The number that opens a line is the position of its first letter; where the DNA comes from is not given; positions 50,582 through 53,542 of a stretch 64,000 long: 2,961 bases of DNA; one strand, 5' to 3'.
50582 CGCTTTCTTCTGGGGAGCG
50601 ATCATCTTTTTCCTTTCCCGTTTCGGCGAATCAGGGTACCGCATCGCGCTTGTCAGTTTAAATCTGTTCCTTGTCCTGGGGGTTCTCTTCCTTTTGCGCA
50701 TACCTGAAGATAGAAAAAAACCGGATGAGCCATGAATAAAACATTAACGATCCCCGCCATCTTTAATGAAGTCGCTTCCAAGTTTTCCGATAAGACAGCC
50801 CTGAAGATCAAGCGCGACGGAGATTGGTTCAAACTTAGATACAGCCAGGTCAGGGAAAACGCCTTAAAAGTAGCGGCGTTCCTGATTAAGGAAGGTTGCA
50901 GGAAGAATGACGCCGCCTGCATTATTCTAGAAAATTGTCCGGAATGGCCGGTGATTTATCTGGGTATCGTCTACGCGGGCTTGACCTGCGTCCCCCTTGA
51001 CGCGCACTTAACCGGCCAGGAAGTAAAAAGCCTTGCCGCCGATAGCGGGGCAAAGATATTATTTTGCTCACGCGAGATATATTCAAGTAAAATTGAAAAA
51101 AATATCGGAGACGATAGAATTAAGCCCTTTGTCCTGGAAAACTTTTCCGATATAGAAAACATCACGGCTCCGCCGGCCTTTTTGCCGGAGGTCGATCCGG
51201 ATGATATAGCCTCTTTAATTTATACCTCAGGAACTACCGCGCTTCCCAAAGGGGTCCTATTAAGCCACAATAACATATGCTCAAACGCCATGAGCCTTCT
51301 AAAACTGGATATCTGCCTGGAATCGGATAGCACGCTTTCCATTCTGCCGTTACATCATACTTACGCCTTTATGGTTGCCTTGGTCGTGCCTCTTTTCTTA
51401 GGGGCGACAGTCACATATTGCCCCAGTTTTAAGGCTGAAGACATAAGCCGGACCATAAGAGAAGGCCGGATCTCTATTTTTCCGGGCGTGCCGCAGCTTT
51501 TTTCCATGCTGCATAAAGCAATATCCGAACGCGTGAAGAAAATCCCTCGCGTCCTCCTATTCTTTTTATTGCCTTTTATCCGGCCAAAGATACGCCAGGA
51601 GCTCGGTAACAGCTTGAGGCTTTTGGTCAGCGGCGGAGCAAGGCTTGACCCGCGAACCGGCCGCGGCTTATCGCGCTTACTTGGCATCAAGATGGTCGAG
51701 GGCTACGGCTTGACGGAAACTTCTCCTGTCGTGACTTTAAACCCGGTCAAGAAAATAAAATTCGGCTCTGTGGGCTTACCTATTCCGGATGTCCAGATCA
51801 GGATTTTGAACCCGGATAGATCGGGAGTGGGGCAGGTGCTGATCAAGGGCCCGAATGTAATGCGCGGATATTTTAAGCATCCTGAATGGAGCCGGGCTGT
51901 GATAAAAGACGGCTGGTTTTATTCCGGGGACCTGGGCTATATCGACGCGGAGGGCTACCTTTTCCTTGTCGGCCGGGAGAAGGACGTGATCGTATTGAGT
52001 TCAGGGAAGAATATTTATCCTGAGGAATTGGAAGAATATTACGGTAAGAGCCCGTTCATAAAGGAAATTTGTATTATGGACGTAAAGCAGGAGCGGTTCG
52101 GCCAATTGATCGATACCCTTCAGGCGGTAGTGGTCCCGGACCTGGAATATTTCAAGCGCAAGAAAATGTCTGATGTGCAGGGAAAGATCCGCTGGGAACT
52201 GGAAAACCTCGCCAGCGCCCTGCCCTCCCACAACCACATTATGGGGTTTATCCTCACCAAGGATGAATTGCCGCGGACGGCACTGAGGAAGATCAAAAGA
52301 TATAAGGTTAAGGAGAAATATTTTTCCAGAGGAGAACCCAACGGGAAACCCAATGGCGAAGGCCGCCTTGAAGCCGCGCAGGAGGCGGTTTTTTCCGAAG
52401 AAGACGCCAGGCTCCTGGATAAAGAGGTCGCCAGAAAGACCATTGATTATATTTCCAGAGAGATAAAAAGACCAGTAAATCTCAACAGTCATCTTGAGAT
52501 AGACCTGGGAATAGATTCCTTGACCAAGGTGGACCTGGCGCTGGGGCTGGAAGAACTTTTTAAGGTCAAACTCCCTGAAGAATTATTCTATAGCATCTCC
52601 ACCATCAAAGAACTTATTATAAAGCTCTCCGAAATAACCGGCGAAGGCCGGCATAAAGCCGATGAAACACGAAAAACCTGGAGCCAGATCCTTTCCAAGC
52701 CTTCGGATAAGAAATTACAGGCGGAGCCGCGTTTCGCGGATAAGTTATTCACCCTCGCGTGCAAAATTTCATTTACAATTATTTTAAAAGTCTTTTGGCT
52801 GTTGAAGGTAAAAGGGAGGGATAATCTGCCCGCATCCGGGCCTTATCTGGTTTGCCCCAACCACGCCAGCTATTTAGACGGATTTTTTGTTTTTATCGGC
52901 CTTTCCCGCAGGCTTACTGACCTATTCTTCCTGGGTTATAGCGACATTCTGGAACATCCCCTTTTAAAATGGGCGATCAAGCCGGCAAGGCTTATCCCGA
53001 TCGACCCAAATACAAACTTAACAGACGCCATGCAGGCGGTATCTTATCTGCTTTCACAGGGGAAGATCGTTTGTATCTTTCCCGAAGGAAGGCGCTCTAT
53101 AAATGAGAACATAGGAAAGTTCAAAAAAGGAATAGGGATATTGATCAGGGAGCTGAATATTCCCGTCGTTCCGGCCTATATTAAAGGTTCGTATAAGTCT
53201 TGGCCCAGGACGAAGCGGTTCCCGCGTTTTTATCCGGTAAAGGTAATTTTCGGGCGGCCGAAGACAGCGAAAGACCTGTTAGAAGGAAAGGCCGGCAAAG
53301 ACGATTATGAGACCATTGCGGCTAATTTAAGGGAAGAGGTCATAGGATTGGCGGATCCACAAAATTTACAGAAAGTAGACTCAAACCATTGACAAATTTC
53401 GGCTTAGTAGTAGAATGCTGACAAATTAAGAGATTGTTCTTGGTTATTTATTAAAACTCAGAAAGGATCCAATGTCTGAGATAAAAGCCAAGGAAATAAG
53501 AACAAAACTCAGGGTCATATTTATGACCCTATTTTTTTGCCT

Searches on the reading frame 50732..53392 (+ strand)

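Call 5: search_protein_families(library=pfam, proteins=[window:50732-53392:+], max_evalue=0.01)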
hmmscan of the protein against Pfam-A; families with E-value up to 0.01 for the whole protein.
window:50732-53392:+ (886 aa): 4 families
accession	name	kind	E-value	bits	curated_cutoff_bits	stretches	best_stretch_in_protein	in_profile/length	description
PF00501.34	AMP-binding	-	2.2e-82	277.3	29.9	1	11-381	1-384/384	AMP-binding enzyme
PF01553.26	Acyltransferase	-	1.6e-26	93.1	23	1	691-818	2-132/132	Acyltransferase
PF00550.31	PP-binding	-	1.4e-07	32.1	20.8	1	572-629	5-64/67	Phosphopantetheine attachment site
PF23562.2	AMP-binding_C_3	-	2.9e-05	24.9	20.8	1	418-530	2-112/124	AMP-binding enzyme C-terminal domain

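Call 50: search_protein_families(library=ncbifam, proteins=[window:50732-53392:+], max_evalue=0.00001)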
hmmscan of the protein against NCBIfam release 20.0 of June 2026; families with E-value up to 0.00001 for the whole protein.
window:50732-53392:+ (886 aa): 104 families (the best 25 are shown)
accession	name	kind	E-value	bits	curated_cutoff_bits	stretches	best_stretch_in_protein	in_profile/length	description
NF004837.0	PRK06187.1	subfamily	2.4e-85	286.8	476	2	289-532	282-524/531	long-chain-fatty-acid--CoA ligase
NF006386.0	PRK08633.1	equivalog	4.5e-80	269.7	1221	2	150-415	775-1040/1147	acyl-[ACP]--phospholipid O-acyltransferase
NF005702.0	PRK07514.1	subfamily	1e-71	241.9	558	1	10-530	5-500/506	malonyl-CoA synthase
NF004114.0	PRK05605.1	equivalog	1.3e-68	231.8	766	3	294-531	339-570/575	long-chain-fatty-acid--CoA ligase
NF006181.0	PRK08314.1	subfamily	1.9e-65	221.2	705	2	153-529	200-553/563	long-chain-fatty-acid--CoA ligase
NF002966.0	PRK03640.1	equivalog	6.2e-65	219.7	556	1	19-529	16-479/483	o-succinylbenzoate--CoA ligase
NF005801.1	PRK07656.1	equivalog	7.6e-64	216.2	657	1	6-494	2-472/500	FadD3 family acyl-CoA ligase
NF004229.0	PRK05677.1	subfamily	3.4e-59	200.8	879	2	154-528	204-553/563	long-chain-fatty-acid--CoA ligase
TIGR01923.1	menE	equivalog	4.1e-59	200.6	330.15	2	294-458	225-389/442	o-succinylbenzoate--CoA ligase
NF005220.0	PRK06710.1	equivalog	4.9e-59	199.9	1116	2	155-524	203-547/563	long-chain-fatty-acid--CoA ligase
NF005307.0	PRK06839.1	equivalog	1e-57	195.9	748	1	34-525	27-488/496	o-succinylbenzoate--CoA ligase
NF005714.0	PRK07529.1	subfamily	2.9e-57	194.4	632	3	293-442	338-500/640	acyl-CoA synthetase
NF005463.0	PRK07059.1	subfamily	6.6e-57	193.2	869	2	153-462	200-502/557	long-chain-fatty-acid--CoA ligase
NF006182.0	PRK08316.1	subfamily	2.4e-56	191.3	663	2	4-256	10-270/523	fatty acyl-CoA synthetase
NF004758.0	PRK06087.1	equivalog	5.4e-55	186.8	736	1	10-531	29-536/548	medium-chain fatty-acid--CoA ligase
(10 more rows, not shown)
